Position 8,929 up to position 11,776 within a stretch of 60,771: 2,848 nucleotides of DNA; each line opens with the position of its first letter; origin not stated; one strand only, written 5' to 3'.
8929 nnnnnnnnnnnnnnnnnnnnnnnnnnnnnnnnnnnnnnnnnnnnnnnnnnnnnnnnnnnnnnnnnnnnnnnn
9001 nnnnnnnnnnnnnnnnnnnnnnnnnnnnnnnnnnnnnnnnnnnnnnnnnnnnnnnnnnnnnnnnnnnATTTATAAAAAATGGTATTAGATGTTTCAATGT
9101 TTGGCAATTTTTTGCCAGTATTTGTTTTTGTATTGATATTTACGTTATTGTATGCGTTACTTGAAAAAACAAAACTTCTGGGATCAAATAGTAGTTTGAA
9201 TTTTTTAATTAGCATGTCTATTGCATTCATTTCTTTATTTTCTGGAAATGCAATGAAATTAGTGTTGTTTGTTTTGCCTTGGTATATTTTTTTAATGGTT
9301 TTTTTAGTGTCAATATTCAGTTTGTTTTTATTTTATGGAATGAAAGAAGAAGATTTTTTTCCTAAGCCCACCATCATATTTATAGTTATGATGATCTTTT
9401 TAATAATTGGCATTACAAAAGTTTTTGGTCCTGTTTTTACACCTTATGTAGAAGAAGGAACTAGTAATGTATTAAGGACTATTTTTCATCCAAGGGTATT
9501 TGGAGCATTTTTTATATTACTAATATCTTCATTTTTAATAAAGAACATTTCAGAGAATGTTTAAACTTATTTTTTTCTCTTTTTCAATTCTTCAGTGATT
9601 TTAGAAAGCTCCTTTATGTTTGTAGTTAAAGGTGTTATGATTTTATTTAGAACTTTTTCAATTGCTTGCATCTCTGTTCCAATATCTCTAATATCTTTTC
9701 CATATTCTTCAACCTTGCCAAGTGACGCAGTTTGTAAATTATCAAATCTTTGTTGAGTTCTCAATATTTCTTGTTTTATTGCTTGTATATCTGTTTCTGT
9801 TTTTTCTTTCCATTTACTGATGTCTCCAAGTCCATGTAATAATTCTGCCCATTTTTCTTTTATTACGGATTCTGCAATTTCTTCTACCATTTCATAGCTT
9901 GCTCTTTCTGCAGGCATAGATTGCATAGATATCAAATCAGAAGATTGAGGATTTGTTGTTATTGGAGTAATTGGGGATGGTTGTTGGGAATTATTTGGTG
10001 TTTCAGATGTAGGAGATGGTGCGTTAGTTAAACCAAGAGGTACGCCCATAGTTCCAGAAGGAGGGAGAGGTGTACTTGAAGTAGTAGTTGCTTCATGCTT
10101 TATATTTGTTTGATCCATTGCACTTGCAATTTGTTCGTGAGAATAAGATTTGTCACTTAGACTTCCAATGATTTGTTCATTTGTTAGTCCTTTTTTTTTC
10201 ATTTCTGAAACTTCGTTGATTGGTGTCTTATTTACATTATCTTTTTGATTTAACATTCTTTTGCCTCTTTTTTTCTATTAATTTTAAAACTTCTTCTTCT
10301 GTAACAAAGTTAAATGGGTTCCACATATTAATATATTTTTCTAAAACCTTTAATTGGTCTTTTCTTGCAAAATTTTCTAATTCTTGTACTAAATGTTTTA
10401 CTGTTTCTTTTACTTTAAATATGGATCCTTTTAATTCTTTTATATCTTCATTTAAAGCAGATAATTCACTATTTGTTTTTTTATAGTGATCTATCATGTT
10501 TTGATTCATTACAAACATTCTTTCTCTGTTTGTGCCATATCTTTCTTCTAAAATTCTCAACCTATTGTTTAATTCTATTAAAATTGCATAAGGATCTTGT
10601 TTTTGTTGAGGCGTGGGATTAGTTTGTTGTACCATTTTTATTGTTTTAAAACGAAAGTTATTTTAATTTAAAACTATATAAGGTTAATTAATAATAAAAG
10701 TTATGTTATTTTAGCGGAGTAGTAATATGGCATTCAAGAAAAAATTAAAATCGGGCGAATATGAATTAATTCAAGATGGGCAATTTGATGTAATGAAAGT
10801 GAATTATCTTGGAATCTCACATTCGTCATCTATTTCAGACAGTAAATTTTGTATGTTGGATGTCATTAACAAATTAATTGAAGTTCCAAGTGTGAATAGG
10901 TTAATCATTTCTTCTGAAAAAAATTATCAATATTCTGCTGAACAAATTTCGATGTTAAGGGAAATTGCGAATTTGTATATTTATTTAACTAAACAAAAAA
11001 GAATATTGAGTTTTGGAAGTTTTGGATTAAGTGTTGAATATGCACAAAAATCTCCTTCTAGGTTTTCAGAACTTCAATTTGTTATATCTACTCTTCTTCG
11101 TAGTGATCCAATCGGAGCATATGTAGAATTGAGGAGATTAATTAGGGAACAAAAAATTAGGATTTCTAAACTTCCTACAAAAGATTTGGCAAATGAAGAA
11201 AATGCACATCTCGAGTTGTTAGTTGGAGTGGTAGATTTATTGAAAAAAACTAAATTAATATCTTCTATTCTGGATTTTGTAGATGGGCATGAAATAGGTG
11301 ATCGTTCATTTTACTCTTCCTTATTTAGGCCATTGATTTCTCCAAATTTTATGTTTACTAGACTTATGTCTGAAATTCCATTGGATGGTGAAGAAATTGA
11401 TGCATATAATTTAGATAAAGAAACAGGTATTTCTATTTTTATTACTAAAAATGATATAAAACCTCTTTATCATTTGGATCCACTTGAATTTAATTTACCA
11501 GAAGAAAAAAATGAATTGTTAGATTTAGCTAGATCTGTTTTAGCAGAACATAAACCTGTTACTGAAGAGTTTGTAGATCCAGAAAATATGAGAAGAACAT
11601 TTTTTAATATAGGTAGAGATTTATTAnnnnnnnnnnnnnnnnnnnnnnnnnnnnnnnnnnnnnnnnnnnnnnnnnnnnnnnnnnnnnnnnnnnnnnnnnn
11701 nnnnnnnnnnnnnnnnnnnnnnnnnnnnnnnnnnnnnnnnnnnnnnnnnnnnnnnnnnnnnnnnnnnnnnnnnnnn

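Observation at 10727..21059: Ten-kilobase type IV pilus-like operon: long-form ATPase, 708-aa platform and 11 exported proteins, mostly of unknown family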

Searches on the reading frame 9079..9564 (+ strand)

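Call 12: search_protein_families(library=pfam, proteins=[window:9079-9564:+], max_evalue=0.1)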
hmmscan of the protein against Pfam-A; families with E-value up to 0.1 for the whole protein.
window:9079-9564:+ (161 aa): 1 family
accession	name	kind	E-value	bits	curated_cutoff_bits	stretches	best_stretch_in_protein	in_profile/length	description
PF10754.15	DUF2569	-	0.0052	17.7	26.5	1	49-145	32-132/143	Protein of unknown function (DUF2569)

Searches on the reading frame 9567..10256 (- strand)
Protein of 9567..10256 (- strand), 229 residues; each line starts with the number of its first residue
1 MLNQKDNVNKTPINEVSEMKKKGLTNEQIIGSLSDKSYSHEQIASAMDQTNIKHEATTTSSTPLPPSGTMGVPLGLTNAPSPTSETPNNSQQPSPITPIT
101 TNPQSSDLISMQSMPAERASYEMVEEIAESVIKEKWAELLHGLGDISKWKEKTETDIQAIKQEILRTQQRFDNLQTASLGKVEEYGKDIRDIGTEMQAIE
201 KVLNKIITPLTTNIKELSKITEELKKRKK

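Call 12: search_protein_families(library=pfam, proteins=[window:9567-10256:-], max_evalue=0.1)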
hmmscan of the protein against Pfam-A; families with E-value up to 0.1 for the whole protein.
window:9567-10256:- (229 aa): 4 families
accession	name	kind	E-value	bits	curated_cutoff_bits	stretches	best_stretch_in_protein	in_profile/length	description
PF06009.19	Laminin_II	-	0.0022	18.5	33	1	145-219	7-83/138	Laminin Domain II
PF06320.18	GCN5L1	-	0.02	15.6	23.9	1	135-167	79-111/114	GCN5-like protein 1 (GCN5L1)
PF05531.17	NPV_P10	-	0.044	14.7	29.8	0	159-216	8-57/75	Nucleopolyhedrovirus P10 protein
PF25644.1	Seadorna_VP4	-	0.044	12.4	27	1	117-202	57-142/627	Seadornavirus membrane penetration protein VP4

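Call 54: search_protein_families(library=pfam, alignment_id=A7, max_evalue=0.01)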
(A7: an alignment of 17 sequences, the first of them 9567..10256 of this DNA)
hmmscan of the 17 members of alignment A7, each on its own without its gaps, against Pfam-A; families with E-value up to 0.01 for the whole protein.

A. member 1, window:9567-10256:- (229 aa): 1 family
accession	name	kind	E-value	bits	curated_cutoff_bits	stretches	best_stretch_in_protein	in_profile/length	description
PF06009.19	Laminin_II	-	0.0022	18.5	33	1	145-219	7-83/138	Laminin Domain II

B. families by the number of members that match (of 17 scanned): 26 families (the first 25 are shown)
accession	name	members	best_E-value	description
PF06009.19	Laminin_II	7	0.00035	Laminin Domain II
PF01519.22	DUF16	2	0.00031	Protein of unknown function DUF16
PF09288.16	UBA_3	2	0.00033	Fungal ubiquitin-associated domain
PF13166.12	AAA_13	2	0.0012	AAA domain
PF05010.19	TACC_C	2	0.0054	Transforming acidic coiled-coil-containing protein (TACC), C-terminal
PF11932.13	DUF3450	1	4e-05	Protein of unknown function (DUF3450)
PF10046.14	BLOC1_2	1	9.6e-05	Biogenesis of lysosome-related organelles complex-1 subunit 2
PF24625.1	DUF7626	1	9.8e-05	Domain of unknown function (DUF7626)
PF05791.16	Bacillus_HBL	1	0.0003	Bacillus haemolytic enterotoxin (HBL)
PF25767.1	ARM_TBCD_2nd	1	0.00053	Tubulin-specific chaperone D-like, ARM repeats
PF10392.15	COG5_N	1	0.00072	Conserved oligomeric Golgi complex subunit 5, N-terminal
PF05218.19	DUF713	1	0.00078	Protein of unknown function (DUF713)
PF05531.17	NPV_P10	1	0.00096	Nucleopolyhedrovirus P10 protein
PF10372.14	CdaS_N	1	0.0011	Diadenylate cyclase CdaS, N-terminal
PF00627.37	UBA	1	0.0021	UBA/TS-N domain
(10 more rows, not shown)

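Call 55: search_solved_structures(query=A7, max_evalue=0.1)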
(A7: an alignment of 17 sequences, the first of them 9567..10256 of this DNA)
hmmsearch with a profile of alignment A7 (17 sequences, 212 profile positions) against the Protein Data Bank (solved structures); distinct sequences matched with E-value up to 0.1: 20.
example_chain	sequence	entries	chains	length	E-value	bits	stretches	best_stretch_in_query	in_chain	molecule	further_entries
9cuy_c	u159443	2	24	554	3.1e-08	36.9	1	111-201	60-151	Short tail fiber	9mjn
8b8d_A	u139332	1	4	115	0.00019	24.6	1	112-198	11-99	Phosphoprotein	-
7wxz_A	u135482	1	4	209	0.00023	24.3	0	134-194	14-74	Spike protein S2'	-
8qox_B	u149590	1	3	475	0.0027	20.8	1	103-206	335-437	Conserved membrane protein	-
6gaj_A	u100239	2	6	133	0.0083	19.2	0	118-176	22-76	Outer capsid protein sigma-1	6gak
6lxt_A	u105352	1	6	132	0.0095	19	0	134-194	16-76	Spike protein S2, Spike protein S2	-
7cot_A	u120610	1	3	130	0.012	18.7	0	134-194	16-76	Spike glycoprotein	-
1l8d_A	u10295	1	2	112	0.016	18.3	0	120-158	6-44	DNA double-strand break repair rad50 ATPase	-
6gao_A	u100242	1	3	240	0.024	17.7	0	118-182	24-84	Outer capsid protein sigma-1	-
1wyy_A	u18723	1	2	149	0.027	17.5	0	134-194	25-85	E2 Glycoprotein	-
2yny_A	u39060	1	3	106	0.037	17.1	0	127-164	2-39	GENERAL CONTROL PROTEIN GCN4, PUTATIVE INNER MEMBRANE PROTEIN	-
9y6s_6k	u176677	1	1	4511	0.039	17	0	92-157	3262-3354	IDAa heavy chain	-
8fmm_B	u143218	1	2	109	0.043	16.9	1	76-159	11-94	Troponin T, cardiac muscle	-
2wpr_A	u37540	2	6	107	0.054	16.5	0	137-185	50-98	TRIMERIC AUTOTRANSPORTER ADHESIN FRAGMENT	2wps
8fmn_B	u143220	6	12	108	0.065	16.3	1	79-159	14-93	Troponin T, cardiac muscle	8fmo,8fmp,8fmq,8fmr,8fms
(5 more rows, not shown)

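Call 65: search_protein_families(library=padloc, proteins=[window:9567-10256:-], max_evalue=0.01)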
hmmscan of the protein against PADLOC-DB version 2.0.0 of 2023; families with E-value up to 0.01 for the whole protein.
window:9567-10256:- (229 aa): 0 families

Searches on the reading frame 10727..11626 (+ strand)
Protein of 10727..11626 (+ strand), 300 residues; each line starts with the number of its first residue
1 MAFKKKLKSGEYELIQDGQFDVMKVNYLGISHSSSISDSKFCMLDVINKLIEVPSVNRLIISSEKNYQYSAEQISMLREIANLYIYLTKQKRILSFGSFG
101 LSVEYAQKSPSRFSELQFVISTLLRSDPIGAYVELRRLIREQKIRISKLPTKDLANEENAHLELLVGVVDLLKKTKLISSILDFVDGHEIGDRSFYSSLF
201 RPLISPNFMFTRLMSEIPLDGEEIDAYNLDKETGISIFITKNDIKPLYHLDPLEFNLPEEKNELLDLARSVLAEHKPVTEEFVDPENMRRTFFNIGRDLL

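Call 45: search_solved_structures(query=A4, max_evalue=1, show_alignments=1)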
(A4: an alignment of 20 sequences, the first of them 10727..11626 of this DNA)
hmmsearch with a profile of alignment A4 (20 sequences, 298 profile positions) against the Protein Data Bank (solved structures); distinct sequences matched with E-value up to 1: 2.
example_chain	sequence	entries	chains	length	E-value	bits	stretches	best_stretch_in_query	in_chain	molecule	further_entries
3bgo_P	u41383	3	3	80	0.029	16.7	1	76-134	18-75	Subtilisin BPN'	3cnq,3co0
7eko_A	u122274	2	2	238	1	11.7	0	172-236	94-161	ATP-dependent Clp protease proteolytic subunit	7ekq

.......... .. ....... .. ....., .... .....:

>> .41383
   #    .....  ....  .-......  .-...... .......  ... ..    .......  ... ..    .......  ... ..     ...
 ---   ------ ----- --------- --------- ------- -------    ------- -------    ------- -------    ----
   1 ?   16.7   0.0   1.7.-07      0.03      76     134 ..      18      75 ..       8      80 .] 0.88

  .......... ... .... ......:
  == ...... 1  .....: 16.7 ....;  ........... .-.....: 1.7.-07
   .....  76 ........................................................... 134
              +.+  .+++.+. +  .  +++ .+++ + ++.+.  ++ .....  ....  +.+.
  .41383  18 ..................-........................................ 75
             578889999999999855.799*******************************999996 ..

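Call 46: search_protein_families(library=pfam, alignment_id=A4, max_evalue=0.05)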
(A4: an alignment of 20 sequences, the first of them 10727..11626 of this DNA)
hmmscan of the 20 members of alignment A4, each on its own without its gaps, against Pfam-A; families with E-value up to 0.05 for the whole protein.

A. member 1, window:10727-11626:+ (300 aa): 1 family
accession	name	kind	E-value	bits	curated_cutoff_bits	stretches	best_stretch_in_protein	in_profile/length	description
PF03682.18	UPF0158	-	0.0079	16.7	21.1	1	210-284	8-79/157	Uncharacterised protein family (UPF0158)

B. families by the number of members that match (of 20 scanned): 2 families
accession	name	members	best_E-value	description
PF16044.11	DUF4796_C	1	0.0012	DUF4796 C-terminal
PF03682.18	UPF0158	1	0.0079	Uncharacterised protein family (UPF0158)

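Call 67: search_protein_representatives(protein=window:10727-11626:+)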
Query: 300 residues. Proteins with E-value up to 0.001 (for the whole library): 286; up to 1e-10: 177; up to 1e-30: 61. The best 150 are listed.
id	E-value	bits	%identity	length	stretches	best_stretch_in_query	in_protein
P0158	4.0e-75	269.3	45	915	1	2-300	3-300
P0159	4.4e-74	265.9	45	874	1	4-300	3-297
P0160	6.4e-71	255.5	43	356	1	2-300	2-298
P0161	9.1e-69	248.4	46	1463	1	7-300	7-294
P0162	2.4e-67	243.8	41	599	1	8-299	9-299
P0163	2.8e-66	240.2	42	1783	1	12-300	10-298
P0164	2.2e-61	224.2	43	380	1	9-300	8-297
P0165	1.3e-57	211.9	39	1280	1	3-300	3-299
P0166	2.2e-54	201.3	39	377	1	18-300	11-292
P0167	7.3e-54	199.5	38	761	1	15-300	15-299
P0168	2.8e-53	197.6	54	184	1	4-184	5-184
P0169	3.1e-52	194.2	41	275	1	4-267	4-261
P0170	1.9e-51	191.6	44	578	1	18-300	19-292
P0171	3.9e-51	190.6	42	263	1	2-277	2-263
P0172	1.9e-50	188.3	35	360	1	7-300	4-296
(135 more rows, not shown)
